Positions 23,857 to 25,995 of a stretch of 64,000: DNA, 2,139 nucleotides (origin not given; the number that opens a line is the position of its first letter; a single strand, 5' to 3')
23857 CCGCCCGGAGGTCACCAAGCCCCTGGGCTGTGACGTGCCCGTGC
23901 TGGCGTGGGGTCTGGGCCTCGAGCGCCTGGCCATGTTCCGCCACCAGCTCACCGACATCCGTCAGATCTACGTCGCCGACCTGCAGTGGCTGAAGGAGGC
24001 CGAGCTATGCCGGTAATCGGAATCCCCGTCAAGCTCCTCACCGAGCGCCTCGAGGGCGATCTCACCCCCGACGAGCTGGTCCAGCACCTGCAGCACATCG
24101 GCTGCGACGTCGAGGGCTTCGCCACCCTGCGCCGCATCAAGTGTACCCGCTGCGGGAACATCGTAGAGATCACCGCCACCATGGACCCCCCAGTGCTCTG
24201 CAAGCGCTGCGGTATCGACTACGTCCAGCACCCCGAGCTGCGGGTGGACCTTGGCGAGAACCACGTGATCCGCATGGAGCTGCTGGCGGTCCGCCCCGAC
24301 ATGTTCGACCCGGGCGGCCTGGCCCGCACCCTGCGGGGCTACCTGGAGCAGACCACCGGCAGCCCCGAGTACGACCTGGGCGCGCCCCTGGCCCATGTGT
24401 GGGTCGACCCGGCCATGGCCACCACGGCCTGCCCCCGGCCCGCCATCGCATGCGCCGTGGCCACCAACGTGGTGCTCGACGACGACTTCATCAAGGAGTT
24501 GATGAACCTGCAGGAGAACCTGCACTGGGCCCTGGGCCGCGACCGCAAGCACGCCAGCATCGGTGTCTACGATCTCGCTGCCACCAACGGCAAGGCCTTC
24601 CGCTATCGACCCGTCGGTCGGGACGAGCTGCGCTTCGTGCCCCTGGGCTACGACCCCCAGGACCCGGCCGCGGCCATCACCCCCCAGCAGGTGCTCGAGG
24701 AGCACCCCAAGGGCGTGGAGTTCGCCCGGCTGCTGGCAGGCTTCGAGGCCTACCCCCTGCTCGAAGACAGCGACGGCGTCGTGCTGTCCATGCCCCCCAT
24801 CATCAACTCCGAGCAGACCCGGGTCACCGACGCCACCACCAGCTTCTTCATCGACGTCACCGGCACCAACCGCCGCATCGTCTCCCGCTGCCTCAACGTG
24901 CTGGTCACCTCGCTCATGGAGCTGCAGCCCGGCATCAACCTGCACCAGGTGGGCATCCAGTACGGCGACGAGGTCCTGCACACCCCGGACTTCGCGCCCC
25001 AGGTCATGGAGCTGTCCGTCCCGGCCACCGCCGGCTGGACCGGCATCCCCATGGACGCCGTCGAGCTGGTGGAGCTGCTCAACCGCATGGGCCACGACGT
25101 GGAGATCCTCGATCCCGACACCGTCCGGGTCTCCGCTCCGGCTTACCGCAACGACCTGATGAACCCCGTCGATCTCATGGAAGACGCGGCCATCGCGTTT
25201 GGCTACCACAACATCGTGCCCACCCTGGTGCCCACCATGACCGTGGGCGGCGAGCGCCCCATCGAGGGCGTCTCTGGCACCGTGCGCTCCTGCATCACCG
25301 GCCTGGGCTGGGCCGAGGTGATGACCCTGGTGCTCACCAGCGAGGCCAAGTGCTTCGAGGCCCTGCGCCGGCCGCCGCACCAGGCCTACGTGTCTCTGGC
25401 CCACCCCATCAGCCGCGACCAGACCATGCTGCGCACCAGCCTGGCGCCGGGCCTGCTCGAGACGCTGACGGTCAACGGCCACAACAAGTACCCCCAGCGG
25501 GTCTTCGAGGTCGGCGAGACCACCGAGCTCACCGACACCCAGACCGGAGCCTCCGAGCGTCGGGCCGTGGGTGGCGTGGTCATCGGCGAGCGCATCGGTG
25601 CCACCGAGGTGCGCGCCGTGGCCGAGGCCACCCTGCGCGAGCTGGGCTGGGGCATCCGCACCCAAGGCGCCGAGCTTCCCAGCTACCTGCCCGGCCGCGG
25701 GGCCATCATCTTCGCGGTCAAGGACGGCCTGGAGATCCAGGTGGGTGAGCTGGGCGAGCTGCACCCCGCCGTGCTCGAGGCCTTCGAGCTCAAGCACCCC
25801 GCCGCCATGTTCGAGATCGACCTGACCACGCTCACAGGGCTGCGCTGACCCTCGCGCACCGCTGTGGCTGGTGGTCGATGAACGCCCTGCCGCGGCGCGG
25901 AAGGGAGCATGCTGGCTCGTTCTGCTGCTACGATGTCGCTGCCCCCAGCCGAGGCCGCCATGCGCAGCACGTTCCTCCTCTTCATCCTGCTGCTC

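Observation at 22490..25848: Archaeal/eukaryotic-type PheRS (long alpha with wHTH N-domain; ~613-aa beta) in a myxobacterial genome, with a zinc-ribbon insertion in beta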

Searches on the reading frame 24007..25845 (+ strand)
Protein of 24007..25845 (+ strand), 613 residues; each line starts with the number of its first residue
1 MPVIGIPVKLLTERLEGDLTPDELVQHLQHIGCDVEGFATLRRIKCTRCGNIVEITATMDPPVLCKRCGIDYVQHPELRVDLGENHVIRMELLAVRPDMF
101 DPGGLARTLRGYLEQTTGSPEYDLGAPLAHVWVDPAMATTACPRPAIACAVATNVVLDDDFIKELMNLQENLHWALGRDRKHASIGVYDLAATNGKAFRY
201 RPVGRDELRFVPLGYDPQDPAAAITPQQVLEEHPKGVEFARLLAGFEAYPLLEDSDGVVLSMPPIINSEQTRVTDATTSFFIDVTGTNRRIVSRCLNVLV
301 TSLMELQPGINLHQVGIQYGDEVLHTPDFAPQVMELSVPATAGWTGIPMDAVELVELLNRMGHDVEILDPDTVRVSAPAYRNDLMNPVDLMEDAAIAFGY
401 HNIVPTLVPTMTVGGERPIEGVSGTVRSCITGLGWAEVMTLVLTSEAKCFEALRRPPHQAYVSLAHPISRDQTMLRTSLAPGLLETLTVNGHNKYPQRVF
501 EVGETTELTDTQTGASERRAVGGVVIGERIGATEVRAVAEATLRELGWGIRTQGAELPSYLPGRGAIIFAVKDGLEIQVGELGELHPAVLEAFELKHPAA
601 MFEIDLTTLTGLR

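Call 3: search_protein_families(library=pfam, proteins=[window:24007-25845:+], max_evalue=0.01)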
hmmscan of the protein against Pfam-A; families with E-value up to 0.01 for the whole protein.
window:24007-25845:+ (613 aa): 5 families
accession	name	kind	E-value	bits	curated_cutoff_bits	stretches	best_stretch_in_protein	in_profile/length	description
PF17759.6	tRNA_synthFbeta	-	1.2e-39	136.4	22.4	1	406-606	4-214/214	Phenylalanyl tRNA synthetase beta chain CLM domain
PF03484.21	B5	-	5.2e-16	59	28.6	1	335-400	2-67/67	tRNA synthetase B5 domain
PF01409.25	tRNA-synt_2d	-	5.9e-07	29.7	19.8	1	410-596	10-207/246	tRNA synthetases class II core domain (F)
PF03483.22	B3_4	-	4.1e-05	23.7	29.3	1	236-292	88-132/174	B3/4 domain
PF18262.7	PhetRS_B1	-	0.0092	16.6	26.8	0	1-114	1-82/83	Phe-tRNA synthetase beta subunit B1 domain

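Call 4: search_protein_families(library=ncbifam, proteins=[window:24007-25845:+], max_evalue=0.01)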
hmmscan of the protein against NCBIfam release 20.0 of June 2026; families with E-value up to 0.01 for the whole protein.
window:24007-25845:+ (613 aa): 4 families
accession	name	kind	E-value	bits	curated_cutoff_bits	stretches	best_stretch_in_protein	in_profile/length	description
TIGR00471.1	pheT_arch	equivalog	2.2e-129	432.4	282.65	1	85-608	41-549/551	phenylalanine--tRNA ligase subunit beta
TIGR00472.1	pheT_bact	equivalog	1.7e-34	119.2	402.65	1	286-609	366-691/798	phenylalanine--tRNA ligase subunit beta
NF001882.0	PRK00629.5-4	equivalog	4.5e-08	31.9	527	1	372-503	433-558/725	phenylalanine--tRNA ligase subunit beta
TIGR00468.1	pheS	equivalog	0.0026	17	237.45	0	410-458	65-113/324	phenylalanine--tRNA ligase subunit alpha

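Call 7: find_homologous_proteins(query=window:24007-25845:+, max_evalue=1e-10)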
Query window:24007-25845:+ (613 aa): 1384 proteins with E <= 1e-10 among 8000 candidates; the best 120 are listed.
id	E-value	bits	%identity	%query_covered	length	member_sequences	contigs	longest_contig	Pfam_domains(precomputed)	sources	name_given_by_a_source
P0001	0.0e+0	1393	100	100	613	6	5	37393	PF01409.26,PF03484.22,PF17759.7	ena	-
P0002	0.0e+0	1313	93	100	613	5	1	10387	PF01409.26,PF03484.22,PF17759.7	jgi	jgi:phenylalanyl-tRNA synthetase beta chain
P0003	0.0e+0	1274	90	100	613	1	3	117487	PF01409.26,PF03484.22,PF17759.7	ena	-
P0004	0.0e+0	1251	89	100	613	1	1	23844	PF01409.26,PF03484.22,PF17759.7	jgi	jgi:phenylalanyl-tRNA synthetase beta chain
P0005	0.0e+0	1249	90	100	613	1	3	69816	PF03484.22,PF17759.7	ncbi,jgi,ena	-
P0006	0.0e+0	1217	88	100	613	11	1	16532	PF03484.22,PF17759.7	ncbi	-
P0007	0.0e+0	1206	87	100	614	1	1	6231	PF01409.26,PF03484.22,PF17759.7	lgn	-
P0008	0.0e+0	1202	87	100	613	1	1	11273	PF01409.26,PF03484.22,PF17759.7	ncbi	-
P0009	0.0e+0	1200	87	100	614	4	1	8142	PF03484.22,PF17759.7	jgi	jgi:phenylalanyl-tRNA synthetase beta chain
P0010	0.0e+0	1179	84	100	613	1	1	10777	PF03483.23,PF03484.22,PF17759.7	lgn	-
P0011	0.0e+0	1170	84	100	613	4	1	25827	PF03483.23,PF03484.22,PF17759.7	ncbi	-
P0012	0.0e+0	1147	82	100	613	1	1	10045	PF03484.22,PF17759.7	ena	-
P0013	0.0e+0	1064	77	100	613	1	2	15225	PF03484.22,PF17759.7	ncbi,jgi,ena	-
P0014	0.0e+0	1026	74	100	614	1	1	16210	PF01409.26,PF03484.22,PF17759.7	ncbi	ncbi:MAG: phenylalanine--tRNA ligase subunit beta [Pseudomonadota bacterium]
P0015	3.6e-265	900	66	100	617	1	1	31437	PF03483.23,PF01409.26,PF03484.22,PF17759.7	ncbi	-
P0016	1.3e-260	885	65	100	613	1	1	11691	PF03483.23,PF03484.22,PF17759.7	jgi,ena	-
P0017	3.2e-260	883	65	100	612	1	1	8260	PF03483.23,PF03484.22,PF17759.7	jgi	jgi:phenylalanyl-tRNA synthetase beta chain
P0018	1.8e-259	881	65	100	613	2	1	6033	PF03483.23,PF03484.22,PF17759.7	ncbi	-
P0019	2.3e-258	877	65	100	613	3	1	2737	PF03483.23,PF03484.22,PF17759.7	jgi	jgi:phenylalanyl-tRNA synthetase beta chain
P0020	6.1e-258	876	64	100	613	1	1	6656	PF03483.23,PF03484.22,PF17759.7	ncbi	-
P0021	7.9e-258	875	64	100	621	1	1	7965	PF03483.23,PF03484.22,PF17759.7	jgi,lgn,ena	-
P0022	1.3e-257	875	65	100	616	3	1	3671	PF03483.23,PF03484.22,PF17759.7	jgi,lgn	jgi:phenylalanyl-tRNA synthetase beta chain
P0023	2.7e-257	874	66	100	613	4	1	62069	PF03483.23,PF03484.22,PF17759.7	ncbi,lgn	ncbi:MAG: phenylalanine--tRNA ligase subunit beta [bacterium]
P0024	1.0e-256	872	64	100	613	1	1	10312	PF03483.23,PF03484.22,PF17759.7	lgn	-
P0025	2.0e-253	861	65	100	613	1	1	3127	PF03483.23,PF03484.22,PF17759.7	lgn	-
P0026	4.9e-253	859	63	100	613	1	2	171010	PF03483.23,PF03484.22,PF17759.7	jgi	jgi:phenylalanyl-tRNA synthetase beta chain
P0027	1.8e-252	858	64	100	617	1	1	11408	PF01409.26,PF03484.22,PF17759.7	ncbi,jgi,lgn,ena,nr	ncbi:MAG: phenylalanine--tRNA ligase subunit beta [Polyangia bacterium]|jgi:phenylalanyl-tRNA synthe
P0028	1.4e-249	848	64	100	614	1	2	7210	PF03484.22,PF17759.7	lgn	-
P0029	2.4e-249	847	64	100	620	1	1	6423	PF03483.23,PF03484.22,PF17759.7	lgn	-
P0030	2.4e-249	847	63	100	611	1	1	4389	PF01409.26,PF03484.22,PF17759.7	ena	-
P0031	2.8e-246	837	63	100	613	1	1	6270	PF03484.22,PF17759.7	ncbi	-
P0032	4.4e-241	820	62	99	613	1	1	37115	PF03483.23,PF03484.22,PF17759.7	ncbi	-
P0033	2.2e-219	748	58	100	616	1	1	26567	PF03484.22,PF17759.7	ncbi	-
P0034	7.3e-219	747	57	100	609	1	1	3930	PF03483.23,PF01409.26,PF03484.22,PF17759.7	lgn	-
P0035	1.3e-217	743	57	99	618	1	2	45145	PF03483.23,PF01409.26,PF03484.22,PF17759.7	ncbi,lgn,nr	ncbi:MAG: phenylalanine--tRNA ligase subunit beta [Proteobacteria bacterium]|nr:MAG: phenylalanine--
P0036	1.5e-215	736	54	99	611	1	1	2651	PF03484.22,PF17759.7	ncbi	-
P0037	1.5e-215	736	55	100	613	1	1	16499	PF03483.23,PF03484.22,PF17759.7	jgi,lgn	jgi:phenylalanyl-tRNA synthetase beta chain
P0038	1.7e-215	736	57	99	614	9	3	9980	PF01409.26,PF03484.22,PF17759.7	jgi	-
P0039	8.9e-215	733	56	99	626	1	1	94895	PF03484.22,PF17759.7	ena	-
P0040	5.1e-213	727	57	99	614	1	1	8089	PF03484.22,PF17759.7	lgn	-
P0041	7.4e-213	727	58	99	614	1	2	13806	PF03484.22,PF17759.7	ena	-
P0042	1.9e-211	722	55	100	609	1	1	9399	PF03484.22,PF17759.7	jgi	jgi:phenylalanyl-tRNA synthetase beta chain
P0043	5.2e-211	721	55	99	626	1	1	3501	PF03484.22,PF17759.7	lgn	-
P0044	1.3e-209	716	54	99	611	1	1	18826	PF03484.22,PF17759.7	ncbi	-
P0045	7.0e-209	714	55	100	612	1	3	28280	PF03484.22,PF17759.7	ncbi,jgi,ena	-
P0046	7.7e-209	714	55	99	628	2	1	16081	PF03484.22,PF17759.7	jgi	-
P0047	7.9e-209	713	54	100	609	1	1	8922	PF03483.23,PF03484.22,PF17759.7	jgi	jgi:phenylalanyl-tRNA synthetase beta chain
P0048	9.1e-209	713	55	99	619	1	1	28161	PF03483.23,PF03484.22,PF17759.7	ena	-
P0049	9.2e-209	713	55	99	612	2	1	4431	PF03484.22,PF17759.7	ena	-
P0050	9.4e-208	710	55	99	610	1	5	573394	PF03483.23,PF03484.22,PF17759.7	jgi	jgi:phenylalanyl-tRNA synthetase beta chain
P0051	1.2e-207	710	55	99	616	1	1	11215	PF03484.22,PF17759.7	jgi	-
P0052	1.7e-207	709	55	99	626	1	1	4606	PF03484.22,PF17759.7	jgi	jgi:phenylalanyl-tRNA synthetase beta chain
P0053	1.1e-206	706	53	99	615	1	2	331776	PF03483.23,PF03484.22,PF17759.7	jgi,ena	jgi:phenylalanyl-tRNA synthetase beta chain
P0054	1.3e-206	706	56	99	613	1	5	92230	PF01409.26,PF03484.22,PF17759.7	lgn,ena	-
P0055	2.4e-206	705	54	100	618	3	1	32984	PF03483.23,PF03484.22,PF17759.7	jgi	jgi:phenylalanyl-tRNA synthetase beta chain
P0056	2.7e-205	702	55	99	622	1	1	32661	PF03483.23,PF01409.26,PF03484.22,PF17759.7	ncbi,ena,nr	ncbi:MAG: phenylalanine--tRNA ligase subunit beta [Deltaproteobacteria bacterium]|nr:phenylalanine--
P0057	3.3e-205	702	57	99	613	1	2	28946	PF01409.26,PF03484.22,PF17759.7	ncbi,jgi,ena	-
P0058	3.6e-205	701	54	100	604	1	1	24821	PF03483.23,PF03484.22,PF17759.7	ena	-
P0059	5.2e-205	701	53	99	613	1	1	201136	PF03483.23,PF03484.22,PF17759.7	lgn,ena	-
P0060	8.6e-205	700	53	100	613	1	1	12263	PF03483.23,PF03484.22,PF17759.7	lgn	-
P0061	1.4e-204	699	54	99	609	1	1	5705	PF03483.23,PF03484.22,PF17759.7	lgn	-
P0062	1.6e-204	699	53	99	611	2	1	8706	PF03483.23,PF03484.22,PF17759.7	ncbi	-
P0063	1.9e-204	699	53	98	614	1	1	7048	PF03483.23,PF03484.22,PF17759.7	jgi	jgi:phenylalanyl-tRNA synthetase beta chain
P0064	1.5e-203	696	53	100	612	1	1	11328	PF03484.22,PF17759.7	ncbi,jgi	-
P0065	4.9e-203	694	54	99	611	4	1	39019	PF03484.22,PF17759.7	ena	-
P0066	6.2e-203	694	54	100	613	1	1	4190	PF03483.23,PF03484.22,PF17759.7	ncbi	-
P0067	1.4e-202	693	53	99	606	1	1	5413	PF03483.23,PF03484.22,PF17759.7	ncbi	ncbi:MAG: phenylalanine--tRNA ligase subunit beta [Candidatus Eremiobacterota bacterium]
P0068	1.6e-202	693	54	99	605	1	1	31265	PF03483.23,PF03484.22,PF17759.7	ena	-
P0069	1.1e-201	690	54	99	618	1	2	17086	PF03484.22,PF17759.7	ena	-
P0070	1.9e-201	689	56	99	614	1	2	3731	PF03484.22,PF17759.7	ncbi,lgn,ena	-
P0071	4.4e-201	688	52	99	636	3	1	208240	PF03483.23,PF03484.22,PF17759.7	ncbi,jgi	jgi:phenylalanyl-tRNA synthetase beta chain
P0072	5.7e-201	688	54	99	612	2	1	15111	PF03484.22,PF17759.7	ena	-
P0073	5.9e-201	687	53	99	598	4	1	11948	PF03483.23,PF03484.22,PF17759.7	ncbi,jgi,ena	-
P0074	6.3e-201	687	56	99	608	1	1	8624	PF03483.23,PF03484.22,PF17759.7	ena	-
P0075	8.4e-201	687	53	99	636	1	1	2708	PF03484.22,PF17759.7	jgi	-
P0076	8.6e-201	687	53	100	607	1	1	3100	PF03484.22,PF17759.7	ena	-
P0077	1.3e-200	686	55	99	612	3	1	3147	PF03483.23,PF03484.22,PF17759.7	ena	-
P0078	2.1e-200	686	53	99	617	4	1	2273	PF03484.22,PF17759.7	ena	-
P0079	2.8e-200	685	55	99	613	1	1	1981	PF03484.22,PF17759.7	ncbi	-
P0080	2.3e-199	682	52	99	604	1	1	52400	PF03484.22,PF17759.7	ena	-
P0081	3.4e-199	682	53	100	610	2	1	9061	PF01409.26,PF03484.22,PF17759.7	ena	-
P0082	4.2e-199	681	62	85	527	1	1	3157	PF03483.23,PF03484.22,PF17759.7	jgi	-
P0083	1.4e-198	680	55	98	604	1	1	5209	PF03484.22,PF17759.7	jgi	jgi:phenylalanyl-tRNA synthetase beta chain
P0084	2.1e-198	679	52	100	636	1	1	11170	PF03483.23,PF03484.22,PF17759.7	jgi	jgi:phenylalanyl-tRNA synthetase beta chain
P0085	4.2e-198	678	55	100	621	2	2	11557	PF03484.22,PF17759.7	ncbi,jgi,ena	-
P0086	5.2e-198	678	53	100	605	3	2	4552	PF03483.23,PF03484.22,PF17759.7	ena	-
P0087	2.7e-197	675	51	100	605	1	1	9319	PF03483.23,PF03484.22,PF17759.7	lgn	-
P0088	3.1e-197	675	53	99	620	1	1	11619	PF03484.22,PF17759.7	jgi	jgi:phenylalanyl-tRNA synthetase beta chain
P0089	4.6e-197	675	51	100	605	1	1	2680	PF03483.23,PF03484.22,PF17759.7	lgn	-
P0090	6.3e-197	674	54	99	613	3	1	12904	PF03484.22,PF17759.7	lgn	-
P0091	8.4e-197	674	52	99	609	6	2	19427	PF03483.23,PF01409.26,PF03484.22,PF17759.7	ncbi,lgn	-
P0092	3.0e-196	672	52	100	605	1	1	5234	PF03484.22,PF17759.7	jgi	-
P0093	1.3e-195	670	54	98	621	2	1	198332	PF03483.23,PF03484.22,PF17759.7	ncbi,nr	ncbi:MAG: phenylalanine--tRNA ligase subunit beta [Proteobacteria bacterium]|nr:phenylalanine--tRNA 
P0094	1.6e-195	670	52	99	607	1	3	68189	PF03484.22,PF17759.7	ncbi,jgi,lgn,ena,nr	ncbi:MAG: phenylalanine--tRNA ligase subunit beta [Deltaproteobacteria bacterium]|nr:phenylalanine--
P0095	2.1e-195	669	53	99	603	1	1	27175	PF03483.23,PF03484.22,PF17759.7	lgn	-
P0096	2.2e-195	669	52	100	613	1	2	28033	PF03483.23,PF01409.26,PF03484.22,PF17759.7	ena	-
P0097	2.9e-195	669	52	100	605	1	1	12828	PF03483.23,PF03484.22,PF17759.7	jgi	jgi:phenylalanyl-tRNA synthetase beta chain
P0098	5.7e-195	668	53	100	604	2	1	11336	PF03483.23,PF03484.22,PF17759.7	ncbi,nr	ncbi:MAG: phenylalanine--tRNA ligase subunit beta [Candidatus Eremiobacteraeota bacterium]|nr:phenyl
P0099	9.0e-195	667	52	100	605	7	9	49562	PF03483.23,PF03484.22,PF17759.7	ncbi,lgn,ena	-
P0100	1.0e-194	667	53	100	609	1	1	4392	PF03483.23,PF03484.22,PF17759.7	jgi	jgi:phenylalanyl-tRNA synthetase beta chain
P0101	1.1e-194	667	52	99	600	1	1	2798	PF03483.23,PF03484.22,PF17759.7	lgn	-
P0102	2.1e-194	666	51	99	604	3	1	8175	PF03483.23,PF03484.22,PF17759.7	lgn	-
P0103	2.1e-194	666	51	99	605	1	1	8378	PF03483.23,PF03484.22,PF17759.7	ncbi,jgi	jgi:phenylalanyl-tRNA synthetase beta chain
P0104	2.5e-194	666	51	99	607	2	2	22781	PF03483.23,PF03484.22,PF17759.7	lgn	-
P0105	7.3e-194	664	53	99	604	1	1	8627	PF03483.23,PF01409.26,PF03484.22,PF17759.7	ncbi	-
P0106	1.3e-193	663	53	99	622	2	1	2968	PF03483.23,PF01409.26,PF03484.22,PF17759.7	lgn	-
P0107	1.8e-193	663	51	100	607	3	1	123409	PF03483.23,PF03484.22,PF17759.7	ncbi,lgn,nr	ncbi:phenylalanine--tRNA ligase subunit beta [bacterium]|nr:phenylalanine--tRNA ligase subunit beta 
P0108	2.9e-193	662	52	98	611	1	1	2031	PF03483.23,PF03484.22,PF17759.7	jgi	jgi:phenylalanyl-tRNA synthetase beta chain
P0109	3.2e-193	662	51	100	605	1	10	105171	PF03483.23,PF03484.22,PF17759.7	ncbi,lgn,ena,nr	ncbi:MAG: phenylalanine--tRNA ligase subunit beta [Candidatus Eremiobacteraeota bacterium]|nr:phenyl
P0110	3.5e-193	662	52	98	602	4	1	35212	PF03484.22,PF17759.7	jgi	-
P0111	4.7e-193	661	51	100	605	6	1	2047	PF03483.23,PF03484.22,PF17759.7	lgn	-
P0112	6.2e-193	661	52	99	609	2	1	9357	PF03483.23,PF03484.22,PF17759.7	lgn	-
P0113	1.3e-192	660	53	99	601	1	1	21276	PF03483.23,PF01409.26,PF03484.22,PF17759.7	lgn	-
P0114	2.3e-192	659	52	99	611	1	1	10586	PF03483.23,PF03484.22,PF17759.7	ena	-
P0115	2.3e-192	659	51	100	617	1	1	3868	PF01409.26,PF03484.22,PF17759.7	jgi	jgi:phenylalanyl-tRNA synthetase beta chain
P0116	1.8e-191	656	51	99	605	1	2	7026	PF03483.23,PF03484.22,PF17759.7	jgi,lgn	jgi:phenylalanyl-tRNA synthetase beta chain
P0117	2.6e-191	656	51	99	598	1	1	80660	PF03483.23,PF03484.22,PF17759.7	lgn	-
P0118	2.7e-191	656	52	100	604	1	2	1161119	PF03483.23,PF03484.22,PF17759.7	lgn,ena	-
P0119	2.9e-191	655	51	99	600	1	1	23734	PF03483.23,PF03484.22,PF17759.7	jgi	jgi:phenylalanyl-tRNA synthetase beta chain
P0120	4.2e-191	655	53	98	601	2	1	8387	PF03484.22,PF17759.7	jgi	jgi:phenylalanyl-tRNA synthetase beta chain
